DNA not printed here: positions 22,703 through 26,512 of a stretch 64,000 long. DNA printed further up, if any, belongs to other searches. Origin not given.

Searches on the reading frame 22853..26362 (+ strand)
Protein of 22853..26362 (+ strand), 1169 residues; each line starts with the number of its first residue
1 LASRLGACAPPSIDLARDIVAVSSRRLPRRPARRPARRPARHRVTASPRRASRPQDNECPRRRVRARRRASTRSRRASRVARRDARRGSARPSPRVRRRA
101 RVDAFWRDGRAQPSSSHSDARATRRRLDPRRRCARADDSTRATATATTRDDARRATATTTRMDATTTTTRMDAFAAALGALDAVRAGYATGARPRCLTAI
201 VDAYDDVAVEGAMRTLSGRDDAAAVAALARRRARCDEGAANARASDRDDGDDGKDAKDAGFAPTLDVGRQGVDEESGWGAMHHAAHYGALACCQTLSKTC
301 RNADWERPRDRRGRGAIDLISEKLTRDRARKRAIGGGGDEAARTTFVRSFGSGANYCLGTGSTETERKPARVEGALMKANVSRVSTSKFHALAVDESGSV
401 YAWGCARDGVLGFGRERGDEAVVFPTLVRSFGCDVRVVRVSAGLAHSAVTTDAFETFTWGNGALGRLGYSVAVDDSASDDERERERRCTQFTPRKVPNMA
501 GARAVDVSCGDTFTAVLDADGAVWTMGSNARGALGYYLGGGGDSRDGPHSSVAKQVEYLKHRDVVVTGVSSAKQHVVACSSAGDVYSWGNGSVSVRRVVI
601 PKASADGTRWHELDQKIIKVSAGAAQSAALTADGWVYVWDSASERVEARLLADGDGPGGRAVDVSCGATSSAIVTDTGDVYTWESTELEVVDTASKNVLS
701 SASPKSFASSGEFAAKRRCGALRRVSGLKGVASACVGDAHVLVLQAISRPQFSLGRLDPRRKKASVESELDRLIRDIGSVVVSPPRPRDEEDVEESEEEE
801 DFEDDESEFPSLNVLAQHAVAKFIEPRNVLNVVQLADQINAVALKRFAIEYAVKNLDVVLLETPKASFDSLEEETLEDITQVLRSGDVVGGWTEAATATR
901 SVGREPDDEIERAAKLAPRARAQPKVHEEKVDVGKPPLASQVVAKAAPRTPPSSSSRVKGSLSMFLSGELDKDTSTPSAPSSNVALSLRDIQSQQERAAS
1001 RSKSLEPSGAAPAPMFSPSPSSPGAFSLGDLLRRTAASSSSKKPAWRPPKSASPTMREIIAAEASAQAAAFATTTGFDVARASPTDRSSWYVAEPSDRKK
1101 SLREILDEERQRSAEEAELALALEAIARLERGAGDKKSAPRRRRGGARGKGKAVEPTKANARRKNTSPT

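Call 63: search_protein_families(library=pfam, proteins=[window:22853-26362:+], max_evalue=0.00001)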
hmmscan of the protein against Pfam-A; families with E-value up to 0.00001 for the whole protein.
window:22853-26362:+ (1169 aa): 3 families
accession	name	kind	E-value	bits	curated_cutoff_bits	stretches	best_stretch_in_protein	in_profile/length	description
PF25390.1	WD40_RLD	-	1.9e-48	166.1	150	2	347-639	52-322/363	RCC1-like domain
PF00415.24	RCC1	-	5.9e-31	107.2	21.7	2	397-449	1-49/50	Regulator of chromosome condensation (RCC1) repeat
PF13540.12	RCC1_2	-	1.4e-18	66.5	22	1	505-532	2-29/30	Regulator of chromosome condensation (RCC1) repeat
